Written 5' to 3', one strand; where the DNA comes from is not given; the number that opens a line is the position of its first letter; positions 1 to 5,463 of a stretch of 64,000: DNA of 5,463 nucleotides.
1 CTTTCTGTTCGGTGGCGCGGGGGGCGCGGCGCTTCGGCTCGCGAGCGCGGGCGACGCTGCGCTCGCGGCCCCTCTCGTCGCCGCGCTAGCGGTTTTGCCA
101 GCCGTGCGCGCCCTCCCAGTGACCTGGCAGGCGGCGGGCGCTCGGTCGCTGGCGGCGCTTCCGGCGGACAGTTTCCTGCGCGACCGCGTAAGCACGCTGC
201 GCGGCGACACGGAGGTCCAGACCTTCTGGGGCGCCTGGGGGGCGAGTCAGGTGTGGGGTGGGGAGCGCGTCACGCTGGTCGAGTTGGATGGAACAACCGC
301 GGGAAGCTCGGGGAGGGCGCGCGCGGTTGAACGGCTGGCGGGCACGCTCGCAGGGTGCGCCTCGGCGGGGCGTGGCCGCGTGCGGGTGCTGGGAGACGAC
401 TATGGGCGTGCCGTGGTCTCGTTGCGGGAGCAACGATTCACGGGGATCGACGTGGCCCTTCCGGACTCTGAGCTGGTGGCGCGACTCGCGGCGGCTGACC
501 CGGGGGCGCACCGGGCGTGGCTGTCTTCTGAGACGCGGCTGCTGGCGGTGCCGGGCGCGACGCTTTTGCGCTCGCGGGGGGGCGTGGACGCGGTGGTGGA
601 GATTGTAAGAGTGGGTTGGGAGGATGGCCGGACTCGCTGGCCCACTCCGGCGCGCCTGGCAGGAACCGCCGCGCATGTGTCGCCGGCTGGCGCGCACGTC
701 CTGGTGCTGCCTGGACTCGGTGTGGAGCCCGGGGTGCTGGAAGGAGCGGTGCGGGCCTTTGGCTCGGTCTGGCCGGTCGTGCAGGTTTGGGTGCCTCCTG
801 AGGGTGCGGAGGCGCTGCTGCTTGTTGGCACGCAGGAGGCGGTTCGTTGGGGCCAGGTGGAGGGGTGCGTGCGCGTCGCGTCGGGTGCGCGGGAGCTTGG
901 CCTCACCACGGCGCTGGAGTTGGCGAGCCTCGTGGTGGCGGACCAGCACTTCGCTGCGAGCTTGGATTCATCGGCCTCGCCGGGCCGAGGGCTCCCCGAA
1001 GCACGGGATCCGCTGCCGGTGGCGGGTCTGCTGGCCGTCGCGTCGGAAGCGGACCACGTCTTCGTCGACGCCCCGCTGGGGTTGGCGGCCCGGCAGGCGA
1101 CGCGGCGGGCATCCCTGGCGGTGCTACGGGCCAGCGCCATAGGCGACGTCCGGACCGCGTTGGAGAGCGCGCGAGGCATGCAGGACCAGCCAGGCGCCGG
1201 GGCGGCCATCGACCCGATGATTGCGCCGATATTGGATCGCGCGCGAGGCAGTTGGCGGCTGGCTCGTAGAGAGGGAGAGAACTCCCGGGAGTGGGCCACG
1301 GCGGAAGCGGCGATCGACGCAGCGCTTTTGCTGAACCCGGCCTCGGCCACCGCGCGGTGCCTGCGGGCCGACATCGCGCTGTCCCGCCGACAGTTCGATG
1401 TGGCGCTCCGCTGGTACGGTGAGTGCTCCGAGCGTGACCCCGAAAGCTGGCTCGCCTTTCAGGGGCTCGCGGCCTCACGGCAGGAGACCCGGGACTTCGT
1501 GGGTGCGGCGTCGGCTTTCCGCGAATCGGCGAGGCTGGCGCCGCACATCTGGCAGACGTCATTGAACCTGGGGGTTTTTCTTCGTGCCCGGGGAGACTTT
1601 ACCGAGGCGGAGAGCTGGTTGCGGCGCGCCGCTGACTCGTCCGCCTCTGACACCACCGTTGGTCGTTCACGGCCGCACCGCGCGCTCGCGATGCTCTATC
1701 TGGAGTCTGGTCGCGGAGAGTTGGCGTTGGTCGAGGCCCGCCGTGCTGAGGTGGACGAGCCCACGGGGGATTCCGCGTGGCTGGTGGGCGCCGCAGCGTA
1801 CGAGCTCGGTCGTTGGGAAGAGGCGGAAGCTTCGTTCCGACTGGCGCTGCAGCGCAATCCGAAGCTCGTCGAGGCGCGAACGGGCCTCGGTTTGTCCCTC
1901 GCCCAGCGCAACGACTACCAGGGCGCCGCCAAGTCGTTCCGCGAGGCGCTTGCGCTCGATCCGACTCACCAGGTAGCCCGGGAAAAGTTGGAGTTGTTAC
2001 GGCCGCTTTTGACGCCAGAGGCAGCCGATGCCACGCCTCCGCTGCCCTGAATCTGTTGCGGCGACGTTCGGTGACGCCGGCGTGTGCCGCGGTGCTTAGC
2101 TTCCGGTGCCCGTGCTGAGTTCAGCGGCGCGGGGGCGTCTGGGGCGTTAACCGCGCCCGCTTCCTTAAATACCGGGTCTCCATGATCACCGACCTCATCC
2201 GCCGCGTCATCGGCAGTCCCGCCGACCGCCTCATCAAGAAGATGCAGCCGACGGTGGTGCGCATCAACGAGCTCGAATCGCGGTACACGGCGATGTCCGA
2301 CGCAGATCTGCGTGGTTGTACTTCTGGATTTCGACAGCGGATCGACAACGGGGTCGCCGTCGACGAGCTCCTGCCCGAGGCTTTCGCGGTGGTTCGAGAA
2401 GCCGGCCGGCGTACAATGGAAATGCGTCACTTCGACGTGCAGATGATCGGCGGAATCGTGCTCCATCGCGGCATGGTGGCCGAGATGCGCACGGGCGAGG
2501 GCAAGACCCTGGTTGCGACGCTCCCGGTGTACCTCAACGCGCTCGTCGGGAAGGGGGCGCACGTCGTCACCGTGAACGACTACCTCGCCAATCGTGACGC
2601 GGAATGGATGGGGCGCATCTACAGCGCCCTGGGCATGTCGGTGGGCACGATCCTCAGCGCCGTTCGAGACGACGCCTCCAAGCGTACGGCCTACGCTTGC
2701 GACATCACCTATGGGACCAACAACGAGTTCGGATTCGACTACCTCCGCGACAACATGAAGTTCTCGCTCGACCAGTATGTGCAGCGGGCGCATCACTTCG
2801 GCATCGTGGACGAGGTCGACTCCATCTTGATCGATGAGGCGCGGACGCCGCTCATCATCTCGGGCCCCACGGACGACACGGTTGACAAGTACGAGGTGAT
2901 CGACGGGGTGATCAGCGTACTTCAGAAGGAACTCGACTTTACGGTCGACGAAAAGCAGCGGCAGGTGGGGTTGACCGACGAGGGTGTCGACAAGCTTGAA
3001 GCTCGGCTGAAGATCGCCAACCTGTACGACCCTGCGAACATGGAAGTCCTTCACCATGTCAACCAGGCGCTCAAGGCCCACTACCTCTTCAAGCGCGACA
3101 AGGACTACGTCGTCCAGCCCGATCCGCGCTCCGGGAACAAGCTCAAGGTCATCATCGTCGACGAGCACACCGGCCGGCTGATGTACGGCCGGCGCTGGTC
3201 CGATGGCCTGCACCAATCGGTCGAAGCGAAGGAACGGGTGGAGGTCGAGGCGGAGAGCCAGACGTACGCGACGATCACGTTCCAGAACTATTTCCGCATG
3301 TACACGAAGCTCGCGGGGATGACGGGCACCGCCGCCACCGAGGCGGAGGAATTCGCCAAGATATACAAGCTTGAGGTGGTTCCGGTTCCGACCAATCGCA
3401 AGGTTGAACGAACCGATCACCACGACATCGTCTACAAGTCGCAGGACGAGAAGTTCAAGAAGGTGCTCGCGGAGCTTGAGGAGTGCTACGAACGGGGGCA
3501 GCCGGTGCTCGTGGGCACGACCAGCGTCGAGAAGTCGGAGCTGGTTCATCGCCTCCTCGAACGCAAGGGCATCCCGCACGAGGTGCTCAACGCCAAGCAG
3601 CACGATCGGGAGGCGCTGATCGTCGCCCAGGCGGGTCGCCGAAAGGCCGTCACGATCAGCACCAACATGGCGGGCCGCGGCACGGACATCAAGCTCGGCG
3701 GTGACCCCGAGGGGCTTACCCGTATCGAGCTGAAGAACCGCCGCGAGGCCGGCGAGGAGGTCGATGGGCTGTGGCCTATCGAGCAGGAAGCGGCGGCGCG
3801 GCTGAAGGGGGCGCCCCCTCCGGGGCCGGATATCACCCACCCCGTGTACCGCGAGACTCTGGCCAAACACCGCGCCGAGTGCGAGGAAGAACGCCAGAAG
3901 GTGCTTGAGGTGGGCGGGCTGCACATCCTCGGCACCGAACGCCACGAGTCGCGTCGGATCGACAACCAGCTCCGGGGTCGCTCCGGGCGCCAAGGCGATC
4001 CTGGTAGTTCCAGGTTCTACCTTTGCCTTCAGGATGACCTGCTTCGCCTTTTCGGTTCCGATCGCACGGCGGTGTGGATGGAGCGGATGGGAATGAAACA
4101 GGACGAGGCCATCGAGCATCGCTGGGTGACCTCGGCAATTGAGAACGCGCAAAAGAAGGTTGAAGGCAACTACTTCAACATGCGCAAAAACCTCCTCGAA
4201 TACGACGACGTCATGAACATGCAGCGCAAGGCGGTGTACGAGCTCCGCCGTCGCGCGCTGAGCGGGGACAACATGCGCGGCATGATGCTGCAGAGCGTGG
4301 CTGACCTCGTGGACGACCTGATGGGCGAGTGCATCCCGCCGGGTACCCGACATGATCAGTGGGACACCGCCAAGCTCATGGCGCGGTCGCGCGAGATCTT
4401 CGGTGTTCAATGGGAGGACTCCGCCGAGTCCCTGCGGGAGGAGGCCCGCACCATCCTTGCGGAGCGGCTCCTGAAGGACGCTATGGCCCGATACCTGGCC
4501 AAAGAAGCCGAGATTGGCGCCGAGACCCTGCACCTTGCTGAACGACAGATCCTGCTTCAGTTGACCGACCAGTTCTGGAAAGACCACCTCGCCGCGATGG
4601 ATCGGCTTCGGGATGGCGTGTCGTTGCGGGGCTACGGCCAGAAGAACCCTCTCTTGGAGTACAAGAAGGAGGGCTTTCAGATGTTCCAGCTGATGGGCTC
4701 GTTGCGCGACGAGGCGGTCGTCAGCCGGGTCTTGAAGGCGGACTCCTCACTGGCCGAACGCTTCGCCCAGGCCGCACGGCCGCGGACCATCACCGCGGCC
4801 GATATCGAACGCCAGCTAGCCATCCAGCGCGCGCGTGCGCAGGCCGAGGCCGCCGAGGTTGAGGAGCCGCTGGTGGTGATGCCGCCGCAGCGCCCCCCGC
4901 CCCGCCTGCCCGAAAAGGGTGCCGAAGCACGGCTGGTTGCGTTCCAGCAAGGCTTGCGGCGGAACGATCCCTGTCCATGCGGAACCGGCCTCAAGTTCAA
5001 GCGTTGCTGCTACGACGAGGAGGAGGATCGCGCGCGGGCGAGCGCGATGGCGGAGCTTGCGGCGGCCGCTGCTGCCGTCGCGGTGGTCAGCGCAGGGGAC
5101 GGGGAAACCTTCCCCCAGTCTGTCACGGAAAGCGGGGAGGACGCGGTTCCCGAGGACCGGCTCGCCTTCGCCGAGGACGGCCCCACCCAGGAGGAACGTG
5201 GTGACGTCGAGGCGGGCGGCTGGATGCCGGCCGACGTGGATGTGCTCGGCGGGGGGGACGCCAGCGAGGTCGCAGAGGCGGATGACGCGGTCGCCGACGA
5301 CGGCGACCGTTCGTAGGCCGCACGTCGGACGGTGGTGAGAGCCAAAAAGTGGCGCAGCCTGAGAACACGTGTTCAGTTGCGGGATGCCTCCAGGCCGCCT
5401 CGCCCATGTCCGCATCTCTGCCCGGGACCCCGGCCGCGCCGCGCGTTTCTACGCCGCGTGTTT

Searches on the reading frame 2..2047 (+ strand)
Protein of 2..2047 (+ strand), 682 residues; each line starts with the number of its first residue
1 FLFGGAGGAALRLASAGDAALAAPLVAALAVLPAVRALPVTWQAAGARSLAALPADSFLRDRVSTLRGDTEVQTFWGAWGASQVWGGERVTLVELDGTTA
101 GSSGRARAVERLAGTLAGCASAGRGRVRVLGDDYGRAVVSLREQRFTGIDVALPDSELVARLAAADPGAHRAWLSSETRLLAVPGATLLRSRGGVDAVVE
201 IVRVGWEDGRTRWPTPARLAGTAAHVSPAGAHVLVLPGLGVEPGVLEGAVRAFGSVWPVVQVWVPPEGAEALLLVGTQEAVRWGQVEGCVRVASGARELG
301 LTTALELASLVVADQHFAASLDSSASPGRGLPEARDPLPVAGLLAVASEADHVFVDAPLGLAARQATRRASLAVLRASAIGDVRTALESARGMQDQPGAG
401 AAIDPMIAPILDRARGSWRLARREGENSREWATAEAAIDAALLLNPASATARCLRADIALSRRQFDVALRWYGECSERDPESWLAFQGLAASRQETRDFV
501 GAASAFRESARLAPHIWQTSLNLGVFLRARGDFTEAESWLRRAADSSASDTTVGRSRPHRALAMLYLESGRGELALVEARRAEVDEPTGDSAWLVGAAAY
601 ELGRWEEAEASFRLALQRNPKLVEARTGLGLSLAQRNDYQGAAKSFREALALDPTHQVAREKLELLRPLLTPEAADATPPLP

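Call 18: search_protein_families(library=pfam, proteins=[window:2-2047:+], max_evalue=0.00001)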
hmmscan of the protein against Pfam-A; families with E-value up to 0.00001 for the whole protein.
window:2-2047:+ (682 aa): 12 families
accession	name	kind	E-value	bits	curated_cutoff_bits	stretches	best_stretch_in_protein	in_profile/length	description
PF07719.23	TPR_2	-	1.1e-22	78.6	27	0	625-656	3-34/34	Tetratricopeptide repeat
PF00515.34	TPR_1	-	6.4e-16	57.9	27.8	0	624-656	2-34/34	Tetratricopeptide repeat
PF13432.12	TPR_16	-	8.3e-15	55.4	32.7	2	598-655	6-63/65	Tetratricopeptide repeat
PF13424.12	TPR_12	-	1.9e-11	44.4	30.1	0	520-577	5-66/77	Tetratricopeptide repeat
PF13181.12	TPR_8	-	3.1e-10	39.8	25.7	0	624-656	2-34/34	Tetratricopeptide repeat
PF14559.12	TPR_19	-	4.6e-10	40.1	25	0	497-549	5-57/68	Tetratricopeptide repeat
PF13428.12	TPR_14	-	3.2e-09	37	23.5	0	624-663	2-41/44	Tetratricopeptide repeat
PF13176.12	TPR_7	-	3.5e-08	33.3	27.9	0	521-544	3-26/36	Tetratricopeptide repeat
PF13414.12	TPR_11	-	4.6e-08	33.1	26.8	0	598-634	3-39/42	TPR repeat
PF13371.12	TPR_9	-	1.3e-07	32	35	0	599-666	5-72/73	Tetratricopeptide repeat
PF13374.12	TPR_10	-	1.9e-07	31.3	27.5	0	522-545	7-30/42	Tetratricopeptide repeat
PF13431.12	TPR_17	-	3.8e-07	30.3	24.4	0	613-642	3-32/34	Tetratricopeptide repeat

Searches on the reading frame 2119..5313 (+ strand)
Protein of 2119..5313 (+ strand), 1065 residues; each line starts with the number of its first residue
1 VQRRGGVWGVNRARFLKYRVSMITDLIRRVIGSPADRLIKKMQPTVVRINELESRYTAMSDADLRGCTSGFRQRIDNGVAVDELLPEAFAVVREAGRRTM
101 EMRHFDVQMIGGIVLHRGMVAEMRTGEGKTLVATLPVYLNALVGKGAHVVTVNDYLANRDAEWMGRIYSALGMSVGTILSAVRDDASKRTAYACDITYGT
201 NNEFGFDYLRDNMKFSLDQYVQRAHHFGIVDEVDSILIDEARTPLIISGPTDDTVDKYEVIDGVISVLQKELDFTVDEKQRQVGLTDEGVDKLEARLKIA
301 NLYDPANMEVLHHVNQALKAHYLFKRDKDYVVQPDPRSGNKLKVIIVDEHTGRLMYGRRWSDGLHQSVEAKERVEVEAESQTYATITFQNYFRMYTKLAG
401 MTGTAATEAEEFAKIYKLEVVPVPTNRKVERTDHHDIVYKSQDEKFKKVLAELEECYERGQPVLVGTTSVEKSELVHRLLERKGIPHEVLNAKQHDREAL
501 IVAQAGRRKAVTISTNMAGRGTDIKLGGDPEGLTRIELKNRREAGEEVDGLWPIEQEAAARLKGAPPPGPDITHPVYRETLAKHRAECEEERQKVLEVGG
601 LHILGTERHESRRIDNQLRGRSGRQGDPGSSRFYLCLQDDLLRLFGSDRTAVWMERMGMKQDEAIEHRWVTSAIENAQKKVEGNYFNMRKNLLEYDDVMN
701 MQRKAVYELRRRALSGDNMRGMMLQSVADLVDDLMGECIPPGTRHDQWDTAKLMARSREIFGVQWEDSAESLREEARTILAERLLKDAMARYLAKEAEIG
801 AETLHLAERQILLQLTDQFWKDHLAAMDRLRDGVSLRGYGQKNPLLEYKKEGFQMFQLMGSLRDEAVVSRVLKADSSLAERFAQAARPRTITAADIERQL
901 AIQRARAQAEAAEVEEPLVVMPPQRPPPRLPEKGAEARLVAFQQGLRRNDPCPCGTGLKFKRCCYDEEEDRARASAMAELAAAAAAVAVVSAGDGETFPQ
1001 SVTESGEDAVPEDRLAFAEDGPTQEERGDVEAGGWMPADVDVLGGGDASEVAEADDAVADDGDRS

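Call 18: search_protein_families(library=pfam, proteins=[window:2119-5313:+], max_evalue=0.00001)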
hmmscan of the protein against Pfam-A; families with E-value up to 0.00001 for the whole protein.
window:2119-5313:+ (1065 aa): 5 families
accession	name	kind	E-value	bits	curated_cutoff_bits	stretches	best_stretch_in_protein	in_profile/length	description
PF07517.20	SecA_DEAD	-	5.5e-125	416.8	24.6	1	28-412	2-289/290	SecA DEAD-like domain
PF21090.3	P-loop_SecA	-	1e-88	296.8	27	1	429-662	2-205/205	SecA P-loop domain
PF07516.18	SecA_SW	-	1.5e-62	211.7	26.7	1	664-873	1-198/200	SecA Wing and Scaffold domain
PF01043.26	SecA_PP_bind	-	3.6e-40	137.4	23.5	1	255-369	3-110/110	SecA preprotein cross-linking domain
PF02810.21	SEC-C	-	3.6e-08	33.5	20.4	1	948-965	1-18/19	SEC-C motif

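Call 38: find_encoding_contigs(protein=window:2182-5313:+, flank=10000, max_places=3)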
Protein window:2182-5313:+ (1044 aa): 8 contigs read that carry it; 2 places shown.
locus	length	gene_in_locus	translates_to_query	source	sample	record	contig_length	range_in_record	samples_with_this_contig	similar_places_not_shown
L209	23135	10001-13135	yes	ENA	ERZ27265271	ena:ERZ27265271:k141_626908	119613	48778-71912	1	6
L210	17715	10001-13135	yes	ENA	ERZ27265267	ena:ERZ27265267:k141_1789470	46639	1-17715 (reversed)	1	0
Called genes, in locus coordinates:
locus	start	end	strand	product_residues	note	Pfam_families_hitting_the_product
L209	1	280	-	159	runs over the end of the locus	-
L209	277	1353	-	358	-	PF13685:Fe-ADH_2 (weak), PF01761:DHQ_synthase, PF24621:DHQS_C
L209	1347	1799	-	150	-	PF13238:AAA_18 (faint), PF01202:SKI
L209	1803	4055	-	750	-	PF11741:AMIN, PF21305:type_II_gspD_N0 (weak), PF07660:STN, PF03958:Secretin_N, PF00263:Secretin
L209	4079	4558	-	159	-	PF04351:PilP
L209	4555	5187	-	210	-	PF04350:PilO, PF10741:T2SSM_b (weak)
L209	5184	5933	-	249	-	PF05137:PilN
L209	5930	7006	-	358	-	PF11104:PilM_2, PF14450:FtsA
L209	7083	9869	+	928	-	PF13428:TPR_14 (faint), PF13424:TPR_12 (faint), PF00515:TPR_1 (faint), PF13181:TPR_8 (faint), PF13371:TPR_9 (faint), PF13432:TPR_16 (weak), PF07719:TPR_2 (weak), PF13432:TPR_16, +5 more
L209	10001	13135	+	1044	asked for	PF07517:SecA_DEAD, PF00270:DEAD (faint), PF01043:SecA_PP_bind, PF21090:P-loop_SecA, PF07516:SecA_SW, PF02810:SEC-C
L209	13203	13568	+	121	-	PF18029:Glyoxalase_6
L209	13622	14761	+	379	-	PF13421:Band_7_1, PF01145:Band_7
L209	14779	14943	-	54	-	-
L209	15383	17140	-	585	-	PF01336:tRNA_anti-codon, PF00152:tRNA-synt_2, PF02938:GAD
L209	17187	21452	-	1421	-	-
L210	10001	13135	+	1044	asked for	PF07517:SecA_DEAD, PF00270:DEAD (faint), PF01043:SecA_PP_bind, PF21090:P-loop_SecA, PF07516:SecA_SW, PF02810:SEC-C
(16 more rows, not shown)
